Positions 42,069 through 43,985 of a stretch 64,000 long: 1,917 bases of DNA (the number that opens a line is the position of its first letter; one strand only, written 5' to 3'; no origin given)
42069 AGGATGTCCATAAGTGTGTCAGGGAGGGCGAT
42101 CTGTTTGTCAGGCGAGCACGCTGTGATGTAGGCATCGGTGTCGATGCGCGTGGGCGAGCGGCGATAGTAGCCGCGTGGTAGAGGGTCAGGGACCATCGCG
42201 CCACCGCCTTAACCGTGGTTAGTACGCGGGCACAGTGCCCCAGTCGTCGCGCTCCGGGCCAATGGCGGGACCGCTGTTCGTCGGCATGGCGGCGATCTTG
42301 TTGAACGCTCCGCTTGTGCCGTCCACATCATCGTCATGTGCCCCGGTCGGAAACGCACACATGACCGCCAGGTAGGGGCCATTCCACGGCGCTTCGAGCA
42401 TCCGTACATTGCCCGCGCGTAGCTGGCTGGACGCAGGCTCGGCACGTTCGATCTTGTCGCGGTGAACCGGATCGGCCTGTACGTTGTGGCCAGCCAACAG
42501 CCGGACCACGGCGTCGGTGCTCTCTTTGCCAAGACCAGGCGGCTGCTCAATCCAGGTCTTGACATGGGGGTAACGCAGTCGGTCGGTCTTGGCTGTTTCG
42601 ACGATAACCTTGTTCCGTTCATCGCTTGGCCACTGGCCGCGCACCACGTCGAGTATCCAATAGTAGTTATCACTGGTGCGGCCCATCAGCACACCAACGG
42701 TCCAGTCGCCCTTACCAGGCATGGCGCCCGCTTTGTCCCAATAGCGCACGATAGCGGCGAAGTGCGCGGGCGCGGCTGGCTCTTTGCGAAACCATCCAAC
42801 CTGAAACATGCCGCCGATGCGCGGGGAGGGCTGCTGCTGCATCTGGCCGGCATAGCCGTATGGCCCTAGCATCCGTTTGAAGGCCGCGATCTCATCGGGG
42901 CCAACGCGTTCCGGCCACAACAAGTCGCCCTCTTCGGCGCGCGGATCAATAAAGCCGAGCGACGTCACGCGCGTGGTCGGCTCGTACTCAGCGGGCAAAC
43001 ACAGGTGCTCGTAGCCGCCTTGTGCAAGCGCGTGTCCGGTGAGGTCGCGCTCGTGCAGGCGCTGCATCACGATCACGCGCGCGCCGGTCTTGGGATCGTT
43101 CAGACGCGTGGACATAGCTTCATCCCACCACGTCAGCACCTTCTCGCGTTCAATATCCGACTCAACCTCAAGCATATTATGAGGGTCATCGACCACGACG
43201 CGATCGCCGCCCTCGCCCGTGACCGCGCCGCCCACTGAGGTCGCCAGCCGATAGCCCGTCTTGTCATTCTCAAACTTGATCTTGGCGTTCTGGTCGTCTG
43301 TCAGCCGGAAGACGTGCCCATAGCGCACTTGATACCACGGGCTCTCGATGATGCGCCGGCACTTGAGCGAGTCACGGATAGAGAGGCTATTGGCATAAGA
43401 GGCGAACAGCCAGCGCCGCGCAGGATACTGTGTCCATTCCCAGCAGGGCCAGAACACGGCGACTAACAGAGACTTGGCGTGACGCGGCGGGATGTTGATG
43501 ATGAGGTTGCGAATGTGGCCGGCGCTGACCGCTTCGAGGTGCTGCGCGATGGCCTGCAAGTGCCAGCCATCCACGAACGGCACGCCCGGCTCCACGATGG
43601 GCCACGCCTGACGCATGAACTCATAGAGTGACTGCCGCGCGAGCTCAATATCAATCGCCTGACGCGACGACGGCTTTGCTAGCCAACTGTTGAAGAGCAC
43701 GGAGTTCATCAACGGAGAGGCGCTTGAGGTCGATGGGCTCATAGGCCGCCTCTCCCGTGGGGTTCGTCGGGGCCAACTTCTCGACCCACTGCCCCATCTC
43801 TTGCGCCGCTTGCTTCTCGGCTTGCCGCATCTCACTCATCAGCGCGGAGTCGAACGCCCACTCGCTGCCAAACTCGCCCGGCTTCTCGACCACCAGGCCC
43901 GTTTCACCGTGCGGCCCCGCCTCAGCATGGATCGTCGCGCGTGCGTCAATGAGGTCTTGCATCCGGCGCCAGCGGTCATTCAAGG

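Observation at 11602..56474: Three ORF-less IS200/IS605 cassettes that look like stand-alone guide-RNA genes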

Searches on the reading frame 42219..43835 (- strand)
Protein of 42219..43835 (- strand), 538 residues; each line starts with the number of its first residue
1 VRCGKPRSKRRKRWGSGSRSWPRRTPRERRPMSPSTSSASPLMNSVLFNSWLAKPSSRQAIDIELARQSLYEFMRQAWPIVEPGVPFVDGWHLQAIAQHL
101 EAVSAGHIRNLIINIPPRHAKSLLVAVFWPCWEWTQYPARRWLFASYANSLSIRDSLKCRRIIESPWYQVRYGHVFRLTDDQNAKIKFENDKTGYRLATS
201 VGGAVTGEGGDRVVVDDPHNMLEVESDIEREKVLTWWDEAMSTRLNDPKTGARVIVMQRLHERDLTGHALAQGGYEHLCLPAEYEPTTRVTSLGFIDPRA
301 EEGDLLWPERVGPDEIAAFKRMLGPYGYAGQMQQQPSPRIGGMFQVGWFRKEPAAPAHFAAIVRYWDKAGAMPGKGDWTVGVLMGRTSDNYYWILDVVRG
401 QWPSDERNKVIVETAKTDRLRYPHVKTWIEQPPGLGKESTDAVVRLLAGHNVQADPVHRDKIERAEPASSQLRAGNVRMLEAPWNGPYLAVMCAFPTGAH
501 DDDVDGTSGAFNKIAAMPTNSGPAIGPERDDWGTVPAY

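Call 20: search_dna_similar(query=window:42219-43835:-, collection=phages, mode=protein, max_rows=15)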
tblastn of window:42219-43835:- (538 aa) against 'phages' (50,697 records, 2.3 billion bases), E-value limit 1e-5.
Records with a match: 2903; places in all: 2907; records where one place covers at least 80% of the query: 968.
Best place of each record, by identity: <60% 2903.
By first word of the organism name: Mycobacterium 496; Escherichia 417; Klebsiella 405; Pseudomonas 236; Gordonia 177; Microbacterium 107; Salmonella 104; Vibrio 101; Acinetobacter 77; Erwinia 55; and 97 more.
By host as written in the record: Mycobacterium smegmatis mc2 155 348; - 278; Klebsiella pneumoniae 195; Gordonia terrae 3612 127; Escherichia coli 125; Mycobacterium smegmatis mc#155 83; Pseudomonas aeruginosa 74; Escherichia coli K-12 MG1655 54; and 617 more.
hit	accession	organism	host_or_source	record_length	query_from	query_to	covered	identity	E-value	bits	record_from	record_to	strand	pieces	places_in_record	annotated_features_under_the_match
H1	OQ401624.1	Roseobacter phage CRP-902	Roseobacter sp. FZCC0083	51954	40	514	88%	42.6%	1e-112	373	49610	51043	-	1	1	terminase large subunit | terminase small subunit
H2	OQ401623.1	Roseobacter phage CRP-901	Roseobacter sp. FZCC0083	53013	42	514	88%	42.4%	4e-111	369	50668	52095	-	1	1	terminase large subunit | terminase small subunit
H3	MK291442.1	Paracoccus phage vB_PkoS_Pkon1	Paracoccus kondratievae NCIMB 13773T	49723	56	514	85%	40.7%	1e-90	310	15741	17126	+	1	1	terminase large subunit | terminase small subunit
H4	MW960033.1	Rhizobium phage RHph_X3_2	Sinorhizobium americanum X3_2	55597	58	515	85%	40.0%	1e-91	312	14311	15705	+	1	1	terminase large subunit protein | terminase small subunit protein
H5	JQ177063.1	Aeromonas phage vB_AsaM-56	Aeromonas salmonicida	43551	52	514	86%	37.9%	3e-76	268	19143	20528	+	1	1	putative TerL large-subunit terminase | putative TerS small-subunit terminase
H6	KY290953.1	Aeromonas phage 51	Aeromonas salmonicida HER1108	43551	52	514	86%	37.9%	3e-76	268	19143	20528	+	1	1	terminase large subunit | terminase small subunit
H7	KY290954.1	Aeromonas phage 56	Aeromonas salmonicida HER1084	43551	52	514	86%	37.9%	3e-76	268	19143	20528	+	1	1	terminase large subunit | terminase small subunit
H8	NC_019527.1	Aeromonas phage vB_AsaM-56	Aeromonas salmonicida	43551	52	514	86%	37.9%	3e-76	268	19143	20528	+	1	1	terminase large subunit | putative TerS small-subunit terminase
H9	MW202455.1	Caudoviricetes sp.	Manatee Spring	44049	53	514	86%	37.7%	7e-83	287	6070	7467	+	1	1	large terminase | terminase small subunit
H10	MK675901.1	Shewanella phage S0112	Shewanella indica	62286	43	531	91%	35.6%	4e-93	317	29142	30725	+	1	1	terminase | hypothetical protein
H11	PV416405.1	Erythrobacter phage ZS04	Erythrobacter sp. JL475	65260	68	531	86%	36.9%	2e-76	268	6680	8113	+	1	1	terminase large subunit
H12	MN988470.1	Rhizobium phage RHph_TM3_3_9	Rhizobium etli T3_9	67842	40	527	91%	34.9%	6e-76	267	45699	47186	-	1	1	terminase large subunit protein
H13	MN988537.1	Rhizobium phage RHph_TM3_3_10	Rhizobium etli T3_10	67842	40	527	91%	34.9%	6e-76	267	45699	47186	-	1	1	terminase large subunit protein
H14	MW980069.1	Rhizobium phage RHEph19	Rhizobium etli sv. phaseoli N561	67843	40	527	91%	34.9%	6e-76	267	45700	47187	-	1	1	terminase large subunit protein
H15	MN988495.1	Rhizobium phage RHph_TM3_3_13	Rhizobium etli T3_13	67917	40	527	91%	34.9%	6e-76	267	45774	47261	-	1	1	terminase large subunit protein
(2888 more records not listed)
